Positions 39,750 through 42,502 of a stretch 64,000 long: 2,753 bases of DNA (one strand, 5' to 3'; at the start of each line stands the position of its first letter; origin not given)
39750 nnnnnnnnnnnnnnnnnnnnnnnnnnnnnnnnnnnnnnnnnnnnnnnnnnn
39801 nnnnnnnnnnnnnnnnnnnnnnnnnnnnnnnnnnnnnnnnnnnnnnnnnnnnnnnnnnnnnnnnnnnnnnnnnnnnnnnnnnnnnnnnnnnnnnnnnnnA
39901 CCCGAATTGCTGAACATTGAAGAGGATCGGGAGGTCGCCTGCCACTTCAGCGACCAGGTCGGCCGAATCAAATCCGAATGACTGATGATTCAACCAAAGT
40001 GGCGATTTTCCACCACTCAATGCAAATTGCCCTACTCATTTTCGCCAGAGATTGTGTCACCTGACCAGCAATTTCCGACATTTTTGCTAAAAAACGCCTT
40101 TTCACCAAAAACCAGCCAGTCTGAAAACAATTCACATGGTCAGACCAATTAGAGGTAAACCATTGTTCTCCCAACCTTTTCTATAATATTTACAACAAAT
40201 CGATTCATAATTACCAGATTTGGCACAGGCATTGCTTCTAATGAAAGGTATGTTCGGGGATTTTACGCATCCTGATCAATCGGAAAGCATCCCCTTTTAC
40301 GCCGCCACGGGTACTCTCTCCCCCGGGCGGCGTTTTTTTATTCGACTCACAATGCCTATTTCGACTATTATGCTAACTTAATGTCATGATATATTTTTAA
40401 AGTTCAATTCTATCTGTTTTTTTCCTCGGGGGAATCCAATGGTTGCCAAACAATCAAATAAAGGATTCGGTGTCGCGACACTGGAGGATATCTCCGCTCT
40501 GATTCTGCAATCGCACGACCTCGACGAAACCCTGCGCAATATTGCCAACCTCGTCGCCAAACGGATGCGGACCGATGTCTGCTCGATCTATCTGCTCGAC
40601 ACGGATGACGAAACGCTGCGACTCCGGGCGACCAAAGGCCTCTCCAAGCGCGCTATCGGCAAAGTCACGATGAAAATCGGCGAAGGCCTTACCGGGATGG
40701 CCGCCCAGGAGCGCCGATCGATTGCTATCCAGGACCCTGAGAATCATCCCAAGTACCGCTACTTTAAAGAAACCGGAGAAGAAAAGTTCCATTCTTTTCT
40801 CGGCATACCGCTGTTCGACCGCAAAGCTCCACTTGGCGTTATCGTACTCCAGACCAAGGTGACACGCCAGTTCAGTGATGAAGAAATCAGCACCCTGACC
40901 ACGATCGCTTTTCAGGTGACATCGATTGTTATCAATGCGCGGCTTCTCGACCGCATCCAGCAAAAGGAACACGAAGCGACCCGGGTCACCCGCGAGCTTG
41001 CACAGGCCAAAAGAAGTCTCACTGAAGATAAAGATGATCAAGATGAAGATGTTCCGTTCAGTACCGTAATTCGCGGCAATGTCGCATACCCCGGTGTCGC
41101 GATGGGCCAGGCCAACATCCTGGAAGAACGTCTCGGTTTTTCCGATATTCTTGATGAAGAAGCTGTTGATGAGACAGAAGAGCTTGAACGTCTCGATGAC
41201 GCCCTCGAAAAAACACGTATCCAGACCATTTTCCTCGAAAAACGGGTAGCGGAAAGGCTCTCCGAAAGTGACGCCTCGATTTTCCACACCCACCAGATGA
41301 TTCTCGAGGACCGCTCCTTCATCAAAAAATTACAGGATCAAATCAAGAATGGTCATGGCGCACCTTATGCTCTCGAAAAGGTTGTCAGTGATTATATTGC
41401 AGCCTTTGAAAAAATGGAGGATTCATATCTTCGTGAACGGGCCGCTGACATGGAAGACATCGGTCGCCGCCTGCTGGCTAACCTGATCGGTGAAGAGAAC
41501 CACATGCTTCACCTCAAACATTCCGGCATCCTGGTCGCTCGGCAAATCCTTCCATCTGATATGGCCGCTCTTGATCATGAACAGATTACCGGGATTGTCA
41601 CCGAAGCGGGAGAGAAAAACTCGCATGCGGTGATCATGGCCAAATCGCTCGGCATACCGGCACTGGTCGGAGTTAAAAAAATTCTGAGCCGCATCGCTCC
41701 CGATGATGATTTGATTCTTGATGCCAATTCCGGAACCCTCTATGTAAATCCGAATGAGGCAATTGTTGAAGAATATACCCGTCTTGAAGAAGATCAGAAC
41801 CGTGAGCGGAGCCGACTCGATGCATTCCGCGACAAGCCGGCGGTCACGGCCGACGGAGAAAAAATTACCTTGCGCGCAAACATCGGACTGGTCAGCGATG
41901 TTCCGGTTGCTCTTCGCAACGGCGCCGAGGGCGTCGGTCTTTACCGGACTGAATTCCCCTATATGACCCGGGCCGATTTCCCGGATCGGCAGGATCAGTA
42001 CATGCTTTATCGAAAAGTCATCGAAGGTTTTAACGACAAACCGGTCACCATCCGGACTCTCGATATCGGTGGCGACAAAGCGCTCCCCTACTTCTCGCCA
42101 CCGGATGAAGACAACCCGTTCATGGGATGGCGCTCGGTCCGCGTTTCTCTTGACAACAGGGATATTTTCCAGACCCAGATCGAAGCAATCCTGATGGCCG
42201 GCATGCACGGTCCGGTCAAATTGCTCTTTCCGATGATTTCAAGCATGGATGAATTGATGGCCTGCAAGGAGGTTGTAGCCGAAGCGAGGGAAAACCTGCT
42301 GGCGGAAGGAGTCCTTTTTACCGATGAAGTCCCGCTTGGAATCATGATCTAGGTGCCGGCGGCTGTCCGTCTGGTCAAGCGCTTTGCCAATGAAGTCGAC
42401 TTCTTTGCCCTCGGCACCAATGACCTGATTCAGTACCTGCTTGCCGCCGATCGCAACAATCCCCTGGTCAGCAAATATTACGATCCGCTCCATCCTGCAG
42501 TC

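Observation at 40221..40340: Perfect sigma54 promoter driving a roughly 93-nt two-hairpin RNA that ends in a strong terminator, just upstream of ptsP (EI-Ntr)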

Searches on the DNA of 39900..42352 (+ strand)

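Call 3: search_rna_families(source=window, start=39900, end=40600, threshold=evalue, max_evalue=10, show_alignments=3)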
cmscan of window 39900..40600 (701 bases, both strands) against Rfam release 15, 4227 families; matches with E-value up to 10: 7.
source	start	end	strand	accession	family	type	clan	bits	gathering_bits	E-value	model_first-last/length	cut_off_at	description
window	39934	39997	+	RF01779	AS1726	Gene;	-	21.3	50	0.63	1-78/78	no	AS1726 sRNA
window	40290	40420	-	RF02084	STnc130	Gene; sRNA;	-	20.6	55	1.6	1-135/135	no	Enterobacteria sRNA STnc130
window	40283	40340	-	RF02628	Hrs1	Gene; sRNA;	-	19.9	56.4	0.27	1-74/74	no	Hfq-regulated sRNA 1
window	40247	40338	+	RF02344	ar14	Gene; sRNA;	-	16.8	58.8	0.96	1-123/123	no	Alphaproteobacterial ar14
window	40295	40442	-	RF01402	STnc150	Gene; sRNA;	-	16.3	60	0.45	1-267/267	no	STnc150 Hfq binding RNA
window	40249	40312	+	RF02466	Ms_AS-8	Gene; sRNA;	-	14.2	48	5.2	1-74/74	no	Actinobacteria sRNA Ms_AS-8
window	40225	40294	-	RF01833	astro_FSE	Cis-reg; frameshift_element;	-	10.8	70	7.6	1-55/55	no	ribosomal frameshift site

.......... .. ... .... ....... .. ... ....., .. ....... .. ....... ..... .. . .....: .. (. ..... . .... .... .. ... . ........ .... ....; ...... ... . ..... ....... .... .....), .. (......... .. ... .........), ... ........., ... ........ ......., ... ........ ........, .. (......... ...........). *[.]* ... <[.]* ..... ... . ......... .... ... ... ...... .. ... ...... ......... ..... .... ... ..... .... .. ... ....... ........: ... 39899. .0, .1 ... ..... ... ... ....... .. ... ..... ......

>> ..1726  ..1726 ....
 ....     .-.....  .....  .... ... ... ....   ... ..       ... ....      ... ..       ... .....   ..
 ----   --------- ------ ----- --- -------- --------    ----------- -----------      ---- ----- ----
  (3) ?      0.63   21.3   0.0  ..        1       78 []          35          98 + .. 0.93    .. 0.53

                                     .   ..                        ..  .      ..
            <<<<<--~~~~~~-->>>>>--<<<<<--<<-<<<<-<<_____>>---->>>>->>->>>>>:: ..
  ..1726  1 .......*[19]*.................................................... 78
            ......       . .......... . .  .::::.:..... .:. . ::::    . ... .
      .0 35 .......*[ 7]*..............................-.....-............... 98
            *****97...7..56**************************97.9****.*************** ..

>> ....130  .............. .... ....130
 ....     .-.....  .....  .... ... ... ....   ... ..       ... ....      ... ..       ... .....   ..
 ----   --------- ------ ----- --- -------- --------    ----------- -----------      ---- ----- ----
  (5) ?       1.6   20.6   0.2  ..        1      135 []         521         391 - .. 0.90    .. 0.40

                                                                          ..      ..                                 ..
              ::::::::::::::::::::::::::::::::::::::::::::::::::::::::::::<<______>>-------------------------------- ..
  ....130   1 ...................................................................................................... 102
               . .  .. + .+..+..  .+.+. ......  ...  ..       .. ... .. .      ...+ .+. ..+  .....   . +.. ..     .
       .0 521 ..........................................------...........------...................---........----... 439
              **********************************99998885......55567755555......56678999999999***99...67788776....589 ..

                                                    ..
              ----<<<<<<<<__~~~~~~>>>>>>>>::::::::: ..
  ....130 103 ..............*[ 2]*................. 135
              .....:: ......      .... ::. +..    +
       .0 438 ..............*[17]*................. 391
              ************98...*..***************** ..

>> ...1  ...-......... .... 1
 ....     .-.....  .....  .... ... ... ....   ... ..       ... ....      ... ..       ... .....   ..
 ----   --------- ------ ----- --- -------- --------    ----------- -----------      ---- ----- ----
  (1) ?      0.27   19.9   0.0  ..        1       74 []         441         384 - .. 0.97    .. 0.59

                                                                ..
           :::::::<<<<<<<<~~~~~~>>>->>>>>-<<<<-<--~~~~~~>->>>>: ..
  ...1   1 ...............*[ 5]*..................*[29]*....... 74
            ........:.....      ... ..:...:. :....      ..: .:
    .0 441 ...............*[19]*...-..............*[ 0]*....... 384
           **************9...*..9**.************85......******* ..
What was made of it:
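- On Any Rfam 15 RNA family: For window 39900-40600 the best hits were AS1726 (21.3 against 50), Hrs1 (19.9 against 56.4) and ar14 (16.8 against 58.8) (call 3).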

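Call 34: build_rna_model(alignment_id=A1)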
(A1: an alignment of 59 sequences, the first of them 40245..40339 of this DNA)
Model R1 built from alignment A1 (59 sequences, 132 columns); structure: RNAalifold consensus.
model positions 99; base pairs 11; branch points 0; effective number of sequences 3.82; information 0.59 bits per position. Calibrated on 0.2 Mb of random sequence (short: E-values are rough).
structure used (alignment columns):
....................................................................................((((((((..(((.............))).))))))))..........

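Call 35: search_with_rna_model(model_id=R1, source=window, max_evalue=1)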
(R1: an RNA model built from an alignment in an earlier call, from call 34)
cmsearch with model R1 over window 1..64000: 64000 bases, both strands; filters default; matches with E-value up to 1: 1.
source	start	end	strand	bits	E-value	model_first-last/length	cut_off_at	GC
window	40244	40339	+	77.9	8.5e-18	1-99/99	no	0.53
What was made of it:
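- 40247..40339 (+): Predicted small RNA of about 93 nt. The start is inferred from the promoter geometry and has not been mapped. The covariance model built from the family scores 77.9 bits (E = 8.5e-18) at 40244-40339, the only hit in the window (call 35).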

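Call 36: search_with_rna_model(model_id=R1, sources=[L001, L002, L003, L004, L005, L006, L007, L008, L009, L010, L011, L012, L013, L014, L015, L016, L017, L018, L019, L020, L021, L022, L023, L024, L025, L026, L027, L028, L029, L030, L031, L032, L033, L034, L035, L036, L037, L038, L039, L040, L041, L042, L043, L044, L045, L046, L047, L048, L049, L050, L051, L052, L053, L054, L055, L056, L057, L058, L059, L060, L061, L062, L063, L064, L065, L066, L067, L068, L069, L070, L071, L072, L073, L074, L075, L076, L077, L078, L079, L080], max_evalue=0.1)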
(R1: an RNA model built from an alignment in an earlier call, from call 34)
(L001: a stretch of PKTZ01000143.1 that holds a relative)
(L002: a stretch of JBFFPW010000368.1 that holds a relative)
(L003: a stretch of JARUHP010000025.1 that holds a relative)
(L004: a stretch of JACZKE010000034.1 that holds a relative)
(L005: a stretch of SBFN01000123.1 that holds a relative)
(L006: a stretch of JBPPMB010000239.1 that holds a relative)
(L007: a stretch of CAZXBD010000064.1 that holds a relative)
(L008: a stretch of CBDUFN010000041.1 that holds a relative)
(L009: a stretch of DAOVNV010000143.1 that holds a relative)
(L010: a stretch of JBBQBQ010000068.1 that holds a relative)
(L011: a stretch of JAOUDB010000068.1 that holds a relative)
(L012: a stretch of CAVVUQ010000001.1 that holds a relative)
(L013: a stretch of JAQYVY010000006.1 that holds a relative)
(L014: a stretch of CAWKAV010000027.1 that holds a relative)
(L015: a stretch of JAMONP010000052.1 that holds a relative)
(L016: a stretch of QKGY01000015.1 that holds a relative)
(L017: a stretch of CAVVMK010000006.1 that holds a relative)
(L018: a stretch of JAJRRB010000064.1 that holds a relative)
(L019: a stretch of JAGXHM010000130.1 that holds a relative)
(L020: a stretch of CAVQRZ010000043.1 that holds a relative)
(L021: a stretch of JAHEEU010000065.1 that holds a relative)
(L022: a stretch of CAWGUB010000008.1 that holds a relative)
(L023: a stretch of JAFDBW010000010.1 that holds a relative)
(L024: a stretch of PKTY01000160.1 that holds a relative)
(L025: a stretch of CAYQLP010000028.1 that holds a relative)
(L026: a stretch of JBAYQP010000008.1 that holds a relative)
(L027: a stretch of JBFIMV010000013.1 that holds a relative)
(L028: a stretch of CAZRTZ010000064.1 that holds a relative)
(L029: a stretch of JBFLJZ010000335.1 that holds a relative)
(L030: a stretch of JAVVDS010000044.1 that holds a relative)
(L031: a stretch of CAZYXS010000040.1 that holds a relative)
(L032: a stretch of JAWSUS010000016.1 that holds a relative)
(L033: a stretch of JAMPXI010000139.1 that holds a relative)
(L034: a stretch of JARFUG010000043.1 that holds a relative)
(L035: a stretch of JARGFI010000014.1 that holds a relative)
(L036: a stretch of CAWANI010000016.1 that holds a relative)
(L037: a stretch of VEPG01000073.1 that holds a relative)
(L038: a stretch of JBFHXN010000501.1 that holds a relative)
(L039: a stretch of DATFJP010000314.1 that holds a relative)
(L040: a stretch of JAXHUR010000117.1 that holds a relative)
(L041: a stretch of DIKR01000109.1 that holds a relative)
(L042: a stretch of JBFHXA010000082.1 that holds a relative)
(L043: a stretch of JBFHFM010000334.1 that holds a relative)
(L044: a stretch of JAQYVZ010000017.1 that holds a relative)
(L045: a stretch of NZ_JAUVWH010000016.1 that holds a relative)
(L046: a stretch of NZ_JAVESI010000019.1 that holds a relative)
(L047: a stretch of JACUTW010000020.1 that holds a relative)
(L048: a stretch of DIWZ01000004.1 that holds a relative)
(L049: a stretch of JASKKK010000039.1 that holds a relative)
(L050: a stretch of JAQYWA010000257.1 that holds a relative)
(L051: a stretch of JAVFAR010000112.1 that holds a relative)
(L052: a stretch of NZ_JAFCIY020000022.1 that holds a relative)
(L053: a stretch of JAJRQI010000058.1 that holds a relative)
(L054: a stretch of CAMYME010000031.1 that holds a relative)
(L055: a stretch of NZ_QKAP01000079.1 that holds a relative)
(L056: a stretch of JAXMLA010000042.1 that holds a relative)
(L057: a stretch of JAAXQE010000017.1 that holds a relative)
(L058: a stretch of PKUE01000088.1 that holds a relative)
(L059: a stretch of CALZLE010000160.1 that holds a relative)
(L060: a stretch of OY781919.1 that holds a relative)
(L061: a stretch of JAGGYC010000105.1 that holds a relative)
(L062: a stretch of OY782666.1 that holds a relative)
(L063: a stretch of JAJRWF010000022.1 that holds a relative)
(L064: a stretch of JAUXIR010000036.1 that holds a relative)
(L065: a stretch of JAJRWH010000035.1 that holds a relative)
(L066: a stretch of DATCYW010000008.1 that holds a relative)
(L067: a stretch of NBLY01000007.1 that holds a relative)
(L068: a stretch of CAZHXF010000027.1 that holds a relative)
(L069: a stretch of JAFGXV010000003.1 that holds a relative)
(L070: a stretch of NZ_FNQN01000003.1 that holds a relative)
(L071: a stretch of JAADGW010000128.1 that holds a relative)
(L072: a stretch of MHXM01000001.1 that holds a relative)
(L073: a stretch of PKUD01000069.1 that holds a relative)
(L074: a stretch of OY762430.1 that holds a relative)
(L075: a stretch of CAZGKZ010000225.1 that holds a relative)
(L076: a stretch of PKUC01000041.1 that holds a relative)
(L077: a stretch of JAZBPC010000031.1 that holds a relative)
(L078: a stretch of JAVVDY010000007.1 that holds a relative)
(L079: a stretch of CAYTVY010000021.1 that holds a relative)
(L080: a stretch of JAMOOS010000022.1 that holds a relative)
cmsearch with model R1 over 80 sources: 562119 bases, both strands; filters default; matches with E-value up to 0.1: 58.
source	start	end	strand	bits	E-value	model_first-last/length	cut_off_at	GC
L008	2807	2904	+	95.5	2.4e-21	1-99/99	no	0.54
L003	2743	2842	+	95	3.2e-21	1-99/99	no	0.51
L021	2802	2896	+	94.1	5.6e-21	1-99/99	no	0.57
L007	2748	2842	+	92.6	1.4e-20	1-99/99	no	0.54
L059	648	746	+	91.3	2.9e-20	1-99/99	no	0.53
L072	2798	2896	+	91.1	3.3e-20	1-99/99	no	0.56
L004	2783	2877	+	90.6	4.2e-20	1-99/99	no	0.59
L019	2799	2896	+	90.4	4.8e-20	1-99/99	no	0.51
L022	2794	2889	+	90.3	5.1e-20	1-99/99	no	0.51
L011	2654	2754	+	90.3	5.1e-20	1-99/99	no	0.52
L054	2808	2907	+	90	6.3e-20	1-99/99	no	0.53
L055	2816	2915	+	89.7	7.2e-20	1-99/99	no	0.54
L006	2799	2893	+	89.1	1e-19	1-99/99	no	0.55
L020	2794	2889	+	88.8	1.2e-19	1-99/99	no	0.51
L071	2803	2901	+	88.5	1.4e-19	1-99/99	no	0.53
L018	2767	2862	+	88.5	1.4e-19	1-99/99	no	0.55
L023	2772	2867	+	88.3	1.7e-19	1-99/99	no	0.52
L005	2711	2810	+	87.6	2.5e-19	1-99/99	no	0.51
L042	2824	2923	+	86.6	4.5e-19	1-99/99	no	0.52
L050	1209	1308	+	86.6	4.5e-19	1-99/99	no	0.54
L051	1782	1876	+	86.4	5.2e-19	1-99/99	no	0.55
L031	2825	2922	+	86.2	5.6e-19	1-99/99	no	0.57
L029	2791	2886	+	85.4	9.2e-19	1-99/99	no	0.52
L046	2813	2907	+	84.3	1.7e-18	1-99/99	no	0.54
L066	2811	2910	+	84.3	1.8e-18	1-99/99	no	0.54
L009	2789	2890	+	83.2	3.3e-18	1-99/99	no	0.56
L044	2812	2914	+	82.6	4.7e-18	1-99/99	no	0.59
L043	26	125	+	82.5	4.8e-18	1-99/99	no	0.55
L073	2824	2920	+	82.3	5.7e-18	1-99/99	no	0.52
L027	2739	2836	+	81.9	7e-18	1-99/99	no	0.55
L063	2802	2908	+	81.2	1.1e-17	1-99/99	no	0.5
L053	2816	2915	+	80.8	1.3e-17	1-99/99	no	0.55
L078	2824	2920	+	80.6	1.5e-17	1-99/99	no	0.53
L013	2607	2702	+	80.5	1.6e-17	1-99/99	no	0.51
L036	2695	2794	+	79.2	3.4e-17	1-99/99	no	0.6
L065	2801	2908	+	77.4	9.7e-17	1-99/99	no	0.53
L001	1456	1550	+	77.1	1.2e-16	1-99/99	no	0.51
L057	2795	2903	+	76.4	1.7e-16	1-99/99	no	0.51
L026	2831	2927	+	75.6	2.7e-16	1-99/99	no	0.58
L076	2784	2879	+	75.5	3e-16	1-99/99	no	0.54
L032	2700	2797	+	75.3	3.3e-16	1-99/99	no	0.56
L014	2804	2898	+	75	3.9e-16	1-99/99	no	0.53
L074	2392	2490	+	74.6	5e-16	1-99/99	no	0.53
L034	2828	2925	+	73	1.3e-15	1-99/99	no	0.57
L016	2654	2752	+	72.7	1.5e-15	1-99/99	no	0.56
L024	2815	2912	+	72.5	1.7e-15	1-99/99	no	0.57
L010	1143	1234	+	72.2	2.1e-15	1-99/99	no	0.58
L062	2751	2849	+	70.8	4.7e-15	1-99/99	no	0.56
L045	2374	2468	+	68.6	1.7e-14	1-99/99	no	0.59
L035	2783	2874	+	67.7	2.8e-14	1-99/99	no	0.54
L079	2639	2731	+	66.8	4.8e-14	1-99/99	no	0.58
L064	2795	2900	+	66.7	5.3e-14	1-99/99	no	0.48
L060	2805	2902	+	65.5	1e-13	1-99/99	no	0.53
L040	2137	2238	+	65.4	1.1e-13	1-99/99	no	0.52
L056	2824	2915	+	65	1.4e-13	1-99/99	no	0.57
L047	2823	2915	+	63.3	3.7e-13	1-99/99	no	0.54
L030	2840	2932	+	59.9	2.8e-12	1-99/99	no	0.6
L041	2823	2915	+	59.5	3.4e-12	1-99/99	no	0.54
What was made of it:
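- Tried and rejected: Extra copies of the RNA: none in the window or in any locus (calls 35, 36).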
